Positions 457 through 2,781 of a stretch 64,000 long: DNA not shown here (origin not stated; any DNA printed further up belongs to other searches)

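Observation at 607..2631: Zn-ribbon + SAM-methyltransferase + APH/choline-kinase-like phosphotransferase fusion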

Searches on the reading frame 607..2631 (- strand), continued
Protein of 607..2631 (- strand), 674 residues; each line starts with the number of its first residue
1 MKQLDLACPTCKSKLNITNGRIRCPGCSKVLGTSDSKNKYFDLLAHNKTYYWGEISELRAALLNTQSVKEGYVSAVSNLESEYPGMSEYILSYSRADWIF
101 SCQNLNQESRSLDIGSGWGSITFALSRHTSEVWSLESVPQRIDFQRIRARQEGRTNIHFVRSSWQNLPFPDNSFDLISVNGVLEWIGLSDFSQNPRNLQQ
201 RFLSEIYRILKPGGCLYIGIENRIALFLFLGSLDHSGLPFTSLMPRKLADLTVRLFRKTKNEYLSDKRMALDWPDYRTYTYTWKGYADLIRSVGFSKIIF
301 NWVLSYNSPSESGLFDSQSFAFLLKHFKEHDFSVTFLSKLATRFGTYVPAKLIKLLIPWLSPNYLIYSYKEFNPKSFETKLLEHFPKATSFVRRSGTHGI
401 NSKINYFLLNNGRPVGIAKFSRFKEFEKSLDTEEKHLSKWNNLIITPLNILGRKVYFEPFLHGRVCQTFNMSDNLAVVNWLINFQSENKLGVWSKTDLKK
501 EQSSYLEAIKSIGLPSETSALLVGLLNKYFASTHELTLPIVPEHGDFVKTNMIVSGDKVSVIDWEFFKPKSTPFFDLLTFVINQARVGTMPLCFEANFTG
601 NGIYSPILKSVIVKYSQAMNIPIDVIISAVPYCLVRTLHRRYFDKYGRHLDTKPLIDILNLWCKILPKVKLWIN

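Call 6: find_homologous_proteins(query=window:607-2631:-, max_evalue=0.001)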
Query window:607-2631:- (674 aa): 535 proteins with E <= 0.001 among 7071 candidates; the best 120 are listed.
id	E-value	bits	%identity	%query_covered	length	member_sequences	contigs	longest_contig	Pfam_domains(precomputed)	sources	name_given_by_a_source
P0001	0.0e+0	1562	100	100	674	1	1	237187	PF13847.13,PF13489.13,PF13649.13,PF01209.25,PF08241.19,PF08242.19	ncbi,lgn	-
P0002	2.5e-234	798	54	100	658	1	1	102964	PF13847.13,PF13649.13,PF01209.25,PF08241.19,PF08242.19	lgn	-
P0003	6.6e-232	790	53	100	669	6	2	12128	PF13847.13,PF13489.13,PF05175.21,PF13649.13,PF01209.25,PF08241.19,PF08242.19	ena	-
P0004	5.6e-223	760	51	99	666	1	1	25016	PF13847.13,PF13489.13,PF13649.13,PF01209.25,PF08241.19,PF08242.19,PF01636.30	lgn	-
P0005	1.6e-209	716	51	93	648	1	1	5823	PF13847.13,PF02353.27,PF05175.21,PF13649.13,PF01209.25,PF08241.19,PF08242.19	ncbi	-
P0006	4.0e-205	701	50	94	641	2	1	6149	PF13847.13,PF13489.13,PF02353.27,PF05175.21,PF13649.13,PF01209.25,PF08241.19,PF08242.19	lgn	-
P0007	6.3e-194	664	45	100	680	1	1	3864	PF13847.13,PF13649.13,PF01209.25,PF08241.19,PF08242.19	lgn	-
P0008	1.1e-191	657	45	99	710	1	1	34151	PF13847.13,PF13489.13,PF02353.27,PF05175.21,PF13649.13,PF01209.25,PF08241.19,PF08242.19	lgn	-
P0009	4.6e-188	645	48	94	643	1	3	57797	PF13847.13,PF00398.27,PF13489.13,PF02353.27,PF13649.13,PF01209.25,PF08241.19,PF08242.19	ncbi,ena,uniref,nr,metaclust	ncbi:MAG: Type 11 methyltransferase [Candidatus Woesebacteria bacterium GW2011_GWB1_38_5b]|uniref:Ty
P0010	9.3e-183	627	45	93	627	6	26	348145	PF13847.13,PF13489.13,PF02353.27,PF13649.13,PF01209.25,PF08241.19,PF08242.19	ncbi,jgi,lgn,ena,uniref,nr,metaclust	ncbi:hypothetical protein A3D84_05225 [Candidatus Woesebacteria bacterium RIFCSPHIGHO2_02_FULL_42_20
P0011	6.9e-182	625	46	93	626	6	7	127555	PF13847.13,PF13489.13,PF02353.27,PF05175.21,PF13649.13,PF01209.25,PF08241.19,PF08242.19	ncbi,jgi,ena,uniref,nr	ncbi:hypothetical protein A2961_01045 [Candidatus Woesebacteria bacterium RIFCSPLOWO2_01_FULL_39_21]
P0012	1.5e-174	600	46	94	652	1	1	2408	PF13847.13,PF13489.13,PF05175.21,PF13649.13,PF01209.25,PF08241.19,PF08242.19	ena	-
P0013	3.4e-173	596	43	98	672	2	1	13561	PF13847.13,PF13489.13,PF02353.27,PF13649.13,PF01209.25,PF08241.19,PF08242.19,PF01636.30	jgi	-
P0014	1.4e-169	584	43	97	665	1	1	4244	PF13847.13,PF02353.27,PF05175.21,PF13649.13,PF01209.25,PF08241.19,PF08242.19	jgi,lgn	-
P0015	4.0e-169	582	42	98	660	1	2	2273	PF13847.13,PF13489.13,PF02353.27,PF05175.21,PF13649.13,PF01209.25,PF08241.19,PF08242.19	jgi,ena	-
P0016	2.0e-164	567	41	98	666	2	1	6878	PF13847.13,PF13489.13,PF13649.13,PF03966.23,PF01209.25,PF08241.19,PF08242.19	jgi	-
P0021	9.9e-160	551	40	97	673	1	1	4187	PF13847.13,PF13649.13,PF01209.25,PF08241.19,PF08242.19,PF01636.30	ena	-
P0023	4.2e-157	543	40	97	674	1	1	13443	PF13847.13,PF02353.27,PF05175.21,PF13649.13,PF01209.25,PF08241.19,PF08242.19,PF01636.30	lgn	-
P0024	1.3e-156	541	40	98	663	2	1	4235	PF13847.13,PF13649.13,PF08241.19,PF08242.19,PF01636.30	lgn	-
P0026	5.6e-153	529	40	94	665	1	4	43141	PF13847.13,PF13489.13,PF13649.13,PF03966.23,PF08241.19,PF08242.19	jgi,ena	jgi:ubiquinone/menaquinone biosynthesis C-methylase UbiE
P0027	5.0e-150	519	39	98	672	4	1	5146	PF13847.13,PF13489.13,PF02353.27,PF13649.13,PF01209.25,PF08241.19,PF08242.19,PF01636.30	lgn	-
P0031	2.5e-147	510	38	98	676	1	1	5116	PF13847.13,PF05175.21,PF13649.13,PF03966.23,PF08241.19,PF08242.19,PF01636.30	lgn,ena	-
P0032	3.6e-146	507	40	94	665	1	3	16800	PF13847.13,PF13649.13,PF01209.25,PF08241.19,PF08242.19,PF01636.30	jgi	-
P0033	1.2e-145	505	39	98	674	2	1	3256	PF13847.13,PF05175.21,PF13649.13,PF01209.25,PF08241.19,PF08242.19,PF01636.30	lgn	-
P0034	7.4e-145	502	38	98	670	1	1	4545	PF13847.13,PF02353.27,PF13649.13,PF01209.25,PF08241.19,PF08242.19,PF01636.30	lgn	-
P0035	9.7e-145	502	38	97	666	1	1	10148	PF13847.13,PF02353.27,PF13649.13,PF01209.25,PF08241.19,PF08242.19,PF01636.30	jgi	jgi:ubiquinone/menaquinone biosynthesis C-methylase UbiE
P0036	1.2e-144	502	39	94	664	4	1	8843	PF13847.13,PF13489.13,PF13649.13,PF03966.23,PF01209.25,PF08241.19,PF08242.19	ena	-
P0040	3.2e-143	497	38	97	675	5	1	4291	PF13847.13,PF05175.21,PF13649.13,PF01209.25,PF08241.19,PF08242.19,PF01636.30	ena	-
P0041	3.3e-143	497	38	99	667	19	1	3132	PF13847.13,PF13649.13,PF08241.19,PF08242.19,PF01636.30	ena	-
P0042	8.8e-143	495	38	98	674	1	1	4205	PF13847.13,PF13649.13,PF01209.25,PF08241.19,PF08242.19,PF01636.30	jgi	jgi:SAM-dependent methyltransferase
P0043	1.2e-141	492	36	98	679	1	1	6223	PF13847.13,PF13649.13,PF08241.19,PF08242.19,PF01636.30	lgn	-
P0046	4.2e-141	490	37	99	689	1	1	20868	PF13847.13,PF05175.21,PF13649.13,PF08241.19,PF08242.19,PF01636.30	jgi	jgi:ubiquinone/menaquinone biosynthesis C-methylase UbiE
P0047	3.0e-138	480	38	98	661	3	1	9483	PF13847.13,PF02353.27,PF13649.13,PF01209.25,PF08241.19,PF08242.19,PF01636.30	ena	-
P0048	4.3e-137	477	37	100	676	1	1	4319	PF13847.13,PF13489.13,PF02353.27,PF13649.13,PF01209.25,PF08241.19,PF08242.19,PF01636.30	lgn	-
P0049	8.0e-137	476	38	98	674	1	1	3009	PF13847.13,PF13489.13,PF13649.13,PF08241.19,PF08242.19,PF01636.30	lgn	-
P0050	2.4e-135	471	37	97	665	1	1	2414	PF13847.13,PF13489.13,PF02353.27,PF13649.13,PF01209.25,PF08241.19,PF08242.19,PF01636.30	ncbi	-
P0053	3.5e-132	460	38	95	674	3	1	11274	PF13847.13,PF13489.13,PF13649.13,PF01209.25,PF08241.19,PF08242.19,PF01636.30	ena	-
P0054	6.6e-127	443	36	92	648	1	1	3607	PF13847.13,PF13489.13,PF13649.13,PF01209.25,PF08241.19,PF08242.19,PF01636.30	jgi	jgi:ubiquinone/menaquinone biosynthesis C-methylase UbiE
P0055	1.2e-126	442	35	98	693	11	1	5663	PF13847.13,PF13489.13,PF05175.21,PF13649.13,PF03966.23,PF08241.19,PF08242.19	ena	-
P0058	1.8e-123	431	35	99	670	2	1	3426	PF13847.13,PF05175.21,PF13649.13,PF08241.19,PF08242.19,PF01636.30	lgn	-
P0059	6.7e-119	416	35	91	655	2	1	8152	PF13847.13,PF13649.13,PF08241.19,PF08242.19,PF01636.30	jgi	-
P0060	1.4e-115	405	37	94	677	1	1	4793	PF13847.13,PF13649.13,PF03966.23,PF08241.19,PF01636.30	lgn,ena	-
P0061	5.9e-114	400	36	90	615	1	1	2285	PF13847.13,PF02353.27,PF05175.21,PF13649.13,PF08241.19,PF08242.19,PF01636.30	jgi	jgi:SAM-dependent methyltransferase/thiamine kinase-like enzyme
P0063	4.6e-111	390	34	97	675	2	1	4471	PF13847.13,PF13649.13,PF03966.23,PF08241.19,PF08242.19,PF01636.30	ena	-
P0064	6.4e-111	390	36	94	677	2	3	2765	PF13847.13,PF13649.13,PF08241.19,PF01636.30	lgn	-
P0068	2.8e-107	378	35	95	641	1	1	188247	PF13847.13,PF05175.21,PF13649.13,PF01209.25,PF08241.19,PF08242.19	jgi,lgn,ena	-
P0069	3.0e-107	378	36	86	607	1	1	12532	PF13847.13,PF13489.13,PF05175.21,PF13649.13,PF01209.25,PF08241.19,PF08242.19,PF01636.30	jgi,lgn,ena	-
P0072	4.9e-103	364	34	90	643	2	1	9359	PF13847.13,PF13649.13,PF08241.19,PF08242.19,PF01636.30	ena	-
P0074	9.3e-102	360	34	87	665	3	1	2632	PF13847.13,PF05175.21,PF13649.13,PF08241.19,PF08242.19,PF01636.30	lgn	-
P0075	1.2e-101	359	35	91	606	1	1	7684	PF13847.13,PF05175.21,PF13649.13,PF01209.25,PF08241.19,PF08242.19,PF01636.30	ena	-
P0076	1.1e-98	350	34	86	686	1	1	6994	PF13847.13,PF13649.13,PF08241.19,PF08242.19,PF01636.30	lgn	-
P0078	1.0e-97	346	34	87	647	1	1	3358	PF13847.13,PF05175.21,PF13649.13,PF01209.25,PF08241.19,PF08242.19,PF01636.30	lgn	-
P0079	1.1e-97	346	33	94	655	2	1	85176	PF13847.13,PF05175.21,PF13649.13,PF01209.25,PF08241.19,PF08242.19,PF01636.30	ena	-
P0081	4.6e-96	341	33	94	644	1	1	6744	PF13847.13,PF13489.13,PF13649.13,PF01209.25,PF08241.19,PF08242.19,PF01636.30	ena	-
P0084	2.1e-95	339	33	99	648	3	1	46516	PF13847.13,PF13649.13,PF08241.19,PF08242.19,PF01636.30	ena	-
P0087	1.7e-94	336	35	89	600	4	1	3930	PF13847.13,PF13649.13,PF08241.19,PF08242.19,PF01636.30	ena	-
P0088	3.2e-94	335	35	85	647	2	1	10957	PF13847.13,PF13489.13,PF13649.13,PF03966.23,PF08241.19,PF08242.19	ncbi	ncbi:MAG: methyltransferase domain-containing protein [Candidatus Acidiferrales bacterium]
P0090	3.5e-92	328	33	90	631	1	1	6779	PF13847.13,PF13489.13,PF05175.21,PF13649.13,PF08241.19,PF08242.19,PF01636.30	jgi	jgi:SAM-dependent methyltransferase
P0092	7.5e-92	327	32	95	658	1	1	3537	PF13847.13,PF13649.13,PF01209.25,PF08241.19,PF08242.19,PF01636.30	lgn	-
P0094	2.8e-89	319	33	95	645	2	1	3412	PF13847.13,PF13649.13,PF01633.27,PF08241.19,PF01636.30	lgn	-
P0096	4.9e-88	314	33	96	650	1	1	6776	PF13847.13,PF13489.13,PF13649.13,PF08241.19,PF08242.19,PF01636.30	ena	-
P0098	1.2e-87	313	31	95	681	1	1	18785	PF13847.13,PF13649.13,PF19974.6,PF08241.19,PF08242.19,PF01636.30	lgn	-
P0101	8.0e-86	307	31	92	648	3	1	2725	PF13847.13,PF13489.13,PF13649.13,PF01209.25,PF08241.19,PF08242.19,PF01636.30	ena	-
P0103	7.7e-85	304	33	95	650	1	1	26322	PF13847.13,PF13489.13,PF13649.13,PF01633.27,PF08241.19,PF08242.19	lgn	-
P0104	2.6e-84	302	29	98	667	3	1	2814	PF13847.13,PF02353.27,PF13649.13,PF08241.19,PF08242.19,PF01636.30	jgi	jgi:ubiquinone/menaquinone biosynthesis C-methylase UbiE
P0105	4.2e-84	301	32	85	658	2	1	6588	PF13847.13,PF13649.13,PF08241.19,PF01636.30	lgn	-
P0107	4.5e-83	298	29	94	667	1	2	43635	PF13847.13,PF13649.13,PF08241.19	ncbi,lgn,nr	ncbi:MAG TPA: methyltransferase domain-containing protein [Chloroflexota bacterium]|nr:methyltransfe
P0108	2.8e-81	292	31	96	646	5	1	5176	PF13847.13,PF13649.13,PF08241.19,PF08242.19,PF01636.30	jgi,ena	jgi:SAM-dependent methyltransferase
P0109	4.1e-81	292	31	96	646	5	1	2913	PF13847.13,PF13649.13,PF08241.19,PF08242.19,PF01636.30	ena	-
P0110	7.4e-81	291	31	96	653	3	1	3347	PF13847.13,PF13649.13,PF08241.19,PF08242.19,PF01636.30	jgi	jgi:SAM-dependent methyltransferase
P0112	4.4e-80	288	31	92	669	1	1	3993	PF13847.13,PF13489.13,PF05175.21,PF13649.13,PF08241.19,PF08242.19,PF01636.30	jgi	jgi:SAM-dependent methyltransferase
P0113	7.2e-80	287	31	90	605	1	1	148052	PF13847.13,PF13489.13,PF05175.21,PF13649.13,PF08241.19,PF08242.19,PF01636.30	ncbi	-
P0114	7.4e-80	287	34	89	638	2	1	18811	PF13847.13,PF13489.13,PF13649.13,PF01633.27,PF08241.19,PF08242.19,PF01636.30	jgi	-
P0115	9.7e-80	287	32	95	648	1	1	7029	PF13847.13,PF13649.13,PF08241.19,PF08242.19,PF01636.30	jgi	jgi:ubiquinone/menaquinone biosynthesis C-methylase UbiE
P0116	3.2e-79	285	33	89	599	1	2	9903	PF13847.13,PF13489.13,PF13649.13,PF02958.27,PF01209.25,PF08241.19,PF08242.19,PF01636.30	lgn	-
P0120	1.8e-78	283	32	84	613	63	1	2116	PF13847.13,PF13489.13,PF05175.21,PF13649.13,PF08241.19,PF08242.19,PF01636.30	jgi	jgi:SAM-dependent methyltransferase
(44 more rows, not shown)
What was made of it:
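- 2497..2631 (-): N-terminal Trm112-like four-cysteine zinc ribbon (aa 1-45; C8, C11, C24, C27). Some homologues carry precomputed PF03966 (call 6).
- On Trm112-like zinc ribbon (PF03966): Some homologues carry PF03966 (call 6).
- Some homologues carry precomputed PF01633 Choline_kinase (call 6).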

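Call 10: search_solved_structures(query=A1, max_evalue=10, show_alignments=0)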
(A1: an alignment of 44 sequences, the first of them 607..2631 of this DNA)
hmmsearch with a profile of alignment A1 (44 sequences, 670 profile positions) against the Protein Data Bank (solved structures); distinct sequences matched with E-value up to 10: 127 (the best 60 are shown).
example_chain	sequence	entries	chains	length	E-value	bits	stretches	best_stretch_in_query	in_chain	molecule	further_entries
1xxl_A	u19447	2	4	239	4.3e-11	45.2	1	99-174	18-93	YcgJ protein | ycgJ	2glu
3dlc_A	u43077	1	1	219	4.1e-10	41.9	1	104-214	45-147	Putative S-adenosyl-L-methionine-dependent Methyltransferase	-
3mgg_A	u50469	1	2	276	7e-09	37.9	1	105-213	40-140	Methyltransferase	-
4r77_B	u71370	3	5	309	1.4e-07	33.6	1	375-598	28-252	Choline kinase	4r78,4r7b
1ve3_A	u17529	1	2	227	2.4e-06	29.5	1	101-210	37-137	hypothetical protein PH0226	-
5doo_A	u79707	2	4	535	6.1e-06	28.2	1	102-213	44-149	protein lysine methyltransferase 2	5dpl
1vl5_A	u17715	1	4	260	6.7e-06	28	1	94-211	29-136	unknown conserved protein BH2331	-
5wp5_A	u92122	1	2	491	9.8e-06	27.5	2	101-178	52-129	Phosphomethylethanolamine N-methyltransferase 2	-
8v3v_A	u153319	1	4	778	1e-05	27.4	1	516-621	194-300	Acyl-Coenzyme A dehydrogenase family, member 11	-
3bus_A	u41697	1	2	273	2.2e-05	26.3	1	92-212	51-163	Methyltransferase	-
1p91_A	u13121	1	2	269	8.8e-05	24.3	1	5-173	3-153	Ribosomal RNA large subunit methyltransferase A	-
4krg_A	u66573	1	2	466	0.00016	23.4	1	81-178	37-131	Phosphoethanolamine N-methyltransferase 1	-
6uv6_A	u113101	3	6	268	0.00017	23.4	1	92-213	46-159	D-glucose O-methyltransferase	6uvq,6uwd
3dh0_A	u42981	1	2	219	0.00018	23.3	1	101-174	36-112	SAM dependent methyltransferase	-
8zc8_A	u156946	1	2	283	0.00019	23.3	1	95-211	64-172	MitM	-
2kpi_A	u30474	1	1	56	0.00093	21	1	3-42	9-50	Uncharacterized protein SCO3027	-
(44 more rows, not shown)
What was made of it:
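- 2497..2631 (-): The family profile hits Trm112-like 2kpi (E=9e-4) and RlmA(I) 1p91 over profile positions 5-173 (call 10).
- On APH / choline-kinase phosphotransferase superfamily (PF01636): Many homologues do carry precomputed PF01636 (call 6), and the family profile reaches E=1.4e-7 to LicA (call 10).
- On Trm112-like zinc ribbon (PF03966): The family profile hits 2kpi at E=9e-4 (call 10).
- Checked: The family profile hits LicA choline kinase at E=1.4e-7 over the whole domain (call 10).
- Trm112-like zinc ribbons and RlmA(I) (zinc ribbon plus methyltransferase) act on RNA or translation factors, and 1p91 aligns over profile positions 5-173 (call 10).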
